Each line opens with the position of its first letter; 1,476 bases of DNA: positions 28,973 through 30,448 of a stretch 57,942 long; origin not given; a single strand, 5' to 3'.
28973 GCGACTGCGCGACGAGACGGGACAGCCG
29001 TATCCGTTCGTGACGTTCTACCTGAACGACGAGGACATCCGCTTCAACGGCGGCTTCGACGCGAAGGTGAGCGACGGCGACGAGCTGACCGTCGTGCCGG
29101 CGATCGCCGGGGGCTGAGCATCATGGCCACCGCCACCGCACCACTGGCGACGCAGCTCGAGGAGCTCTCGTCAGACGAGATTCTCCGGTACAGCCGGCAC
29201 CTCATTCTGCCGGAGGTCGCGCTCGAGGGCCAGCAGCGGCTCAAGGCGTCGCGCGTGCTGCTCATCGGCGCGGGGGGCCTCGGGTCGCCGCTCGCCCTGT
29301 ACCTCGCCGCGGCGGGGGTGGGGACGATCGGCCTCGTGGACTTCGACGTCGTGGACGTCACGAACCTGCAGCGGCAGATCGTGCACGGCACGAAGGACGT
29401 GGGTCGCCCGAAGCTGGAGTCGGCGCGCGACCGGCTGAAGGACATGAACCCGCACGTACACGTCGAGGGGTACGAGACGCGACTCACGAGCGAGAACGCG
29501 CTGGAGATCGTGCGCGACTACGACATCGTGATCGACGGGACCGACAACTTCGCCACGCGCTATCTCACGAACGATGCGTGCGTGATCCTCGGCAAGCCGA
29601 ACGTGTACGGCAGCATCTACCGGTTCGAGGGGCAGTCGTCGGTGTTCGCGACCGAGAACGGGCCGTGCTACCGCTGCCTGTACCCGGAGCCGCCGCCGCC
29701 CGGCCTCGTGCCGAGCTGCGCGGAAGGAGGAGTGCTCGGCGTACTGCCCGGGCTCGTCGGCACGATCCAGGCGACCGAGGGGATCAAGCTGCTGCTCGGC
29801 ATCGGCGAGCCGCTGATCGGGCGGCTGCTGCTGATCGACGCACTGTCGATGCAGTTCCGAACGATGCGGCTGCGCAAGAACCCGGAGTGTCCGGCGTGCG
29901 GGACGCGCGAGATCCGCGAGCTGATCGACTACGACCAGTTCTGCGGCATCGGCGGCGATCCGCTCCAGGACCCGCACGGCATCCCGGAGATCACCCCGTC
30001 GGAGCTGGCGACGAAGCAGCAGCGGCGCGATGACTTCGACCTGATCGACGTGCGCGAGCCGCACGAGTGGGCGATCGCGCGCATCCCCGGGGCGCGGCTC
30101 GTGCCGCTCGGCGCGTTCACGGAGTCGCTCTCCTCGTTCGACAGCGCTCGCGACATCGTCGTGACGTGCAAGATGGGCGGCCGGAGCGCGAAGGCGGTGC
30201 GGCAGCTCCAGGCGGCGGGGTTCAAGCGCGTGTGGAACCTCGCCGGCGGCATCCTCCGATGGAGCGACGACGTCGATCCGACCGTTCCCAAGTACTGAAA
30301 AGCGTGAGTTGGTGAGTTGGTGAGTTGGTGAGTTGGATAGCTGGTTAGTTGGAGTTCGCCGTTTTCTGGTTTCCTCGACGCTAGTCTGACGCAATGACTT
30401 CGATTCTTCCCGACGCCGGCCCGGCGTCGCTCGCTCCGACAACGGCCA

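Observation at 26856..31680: Rhodanese - ThrB - MoaD-like carrier - MoeZ - ThrC-like cluster: candidate protein-thiocarboxylate route from O-phosphohomoserine to homocysteine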

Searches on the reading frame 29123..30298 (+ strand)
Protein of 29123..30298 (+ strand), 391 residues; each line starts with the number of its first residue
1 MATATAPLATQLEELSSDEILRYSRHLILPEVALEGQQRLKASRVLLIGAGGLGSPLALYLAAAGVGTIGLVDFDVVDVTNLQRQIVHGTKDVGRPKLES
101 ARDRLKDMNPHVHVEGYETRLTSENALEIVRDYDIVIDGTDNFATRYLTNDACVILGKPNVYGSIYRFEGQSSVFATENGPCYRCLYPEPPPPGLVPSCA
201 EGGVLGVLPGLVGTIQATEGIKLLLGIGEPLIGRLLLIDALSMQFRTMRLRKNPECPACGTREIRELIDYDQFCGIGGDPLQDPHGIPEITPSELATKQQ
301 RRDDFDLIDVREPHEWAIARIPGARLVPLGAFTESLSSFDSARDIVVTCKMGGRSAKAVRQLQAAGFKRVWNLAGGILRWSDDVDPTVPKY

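Call 7: search_protein_families(library=pfam, proteins=[window:29123-30298:+])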
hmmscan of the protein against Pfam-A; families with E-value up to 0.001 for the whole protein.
window:29123-30298:+ (391 aa): 2 families
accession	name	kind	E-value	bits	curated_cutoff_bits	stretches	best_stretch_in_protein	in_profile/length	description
PF00899.27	ThiF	-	1e-86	290.4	28.1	1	23-258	1-238/238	ThiF family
PF00581.25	Rhodanese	-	9.6e-18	65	22.2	1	293-382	3-101/102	Rhodanese-like domain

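Call 8: search_protein_families(library=ncbifam, proteins=[window:29123-30298:+])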
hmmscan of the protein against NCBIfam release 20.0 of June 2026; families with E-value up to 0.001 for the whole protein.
window:29123-30298:+ (391 aa): 30 families (the best 25 are shown)
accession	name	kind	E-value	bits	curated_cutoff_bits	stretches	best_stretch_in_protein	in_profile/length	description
NF005646.0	PRK07411.1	equivalog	2.2e-163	543.9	633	1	14-391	10-390/390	molybdopterin-synthase adenylyltransferase MoeB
NF005902.0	PRK07878.1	equivalog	1.1e-156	521.7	647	1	3-391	3-392/392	adenylyltransferase/sulfurtransferase MoeZ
NF006444.0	PRK08762.1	equivalog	2.6e-144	480.6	449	2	14-275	119-384/387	molybdopterin-synthase adenylyltransferase MoeB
NF047750.1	SAMPActivE1UbaA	equivalog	7.3e-105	350.1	450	1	14-277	4-268/270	SAMP-activating enzyme E1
NF004281.0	PRK05690.1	subfamily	5.6e-97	323.9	266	1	13-260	3-249/250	molybdopterin-synthase adenylyltransferase MoeB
NF004111.0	PRK05600.1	equivalog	4.5e-84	282.7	437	1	10-377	9-368/371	ThiF family adenylyltransferase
TIGR02356.1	adenyl_thiF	equivalog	3.6e-78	261.6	275.25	1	22-224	1-203/203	thiazole biosynthesis adenylyltransferase ThiF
TIGR02355.1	moeB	equivalog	1.3e-74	250.6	376.55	1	19-259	1-240/240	molybdopterin-synthase adenylyltransferase MoeB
NF006204.0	PRK08328.1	equivalog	9.8e-50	169.3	339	1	15-246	2-227/231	hypothetical protein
NF009123.0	PRK12475.1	subfamily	2.5e-43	148.7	510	1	22-265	4-249/338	MoeB/ThiF family adenylyltransferase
NF006395.0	PRK08644.1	equivalog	1.5e-29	103.2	159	1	35-153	23-140/215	sulfur carrier protein ThiS adenylyltransferase ThiF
TIGR02354.1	thiF_fam2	equivalog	7.1e-27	94.6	152.2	1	37-150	16-128/200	thiamine biosynthesis protein ThiF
NF006077.0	PRK08223.1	equivalog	5.5e-21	74.8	266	1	32-147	18-135/296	hypothetical protein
NF045521.1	rhoda_near_glyco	subfamily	4.8e-17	62.1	145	1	286-383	16-111/144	rhodanese homology domain-containing protein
NF011696.0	PRK15116.1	equivalog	4.8e-16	59.2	304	1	38-143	26-132/268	tRNA cyclic N6-threonylcarbamoyladenosine(37) synthase TcdA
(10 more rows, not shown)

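Call 108: search_solved_structures(query=window:29123-30298:+, max_evalue=1e-30)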
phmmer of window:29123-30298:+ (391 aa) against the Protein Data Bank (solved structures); distinct sequences matched with E-value up to 1e-30: 7.
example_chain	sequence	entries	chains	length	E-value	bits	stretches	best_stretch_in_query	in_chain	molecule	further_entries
6yub_A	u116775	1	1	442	1.3e-65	225.1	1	13-225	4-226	Adenylyltransferase and sulfurtransferase uba4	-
1jw9_B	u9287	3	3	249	4e-64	220.2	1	13-260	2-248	MOLYBDOPTERIN BIOSYNTHESIS MOEB PROTEIN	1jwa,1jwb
1zfn_A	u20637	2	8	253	9.6e-62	212.4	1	18-261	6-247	Adenylyltransferase thiF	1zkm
1zud_1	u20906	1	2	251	1.2e-61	212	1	19-261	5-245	Adenylyltransferase thiF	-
6yub_B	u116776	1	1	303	2e-57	198.2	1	13-225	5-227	Adenylyltransferase and sulfurtransferase uba4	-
6z6s_DDD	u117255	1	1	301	1.2e-55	192.2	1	14-225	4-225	Adenylyltransferase and sulfurtransferase uba4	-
6yuc_D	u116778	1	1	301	1.2e-55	192.2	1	14-225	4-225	Adenylyltransferase and sulfurtransferase uba4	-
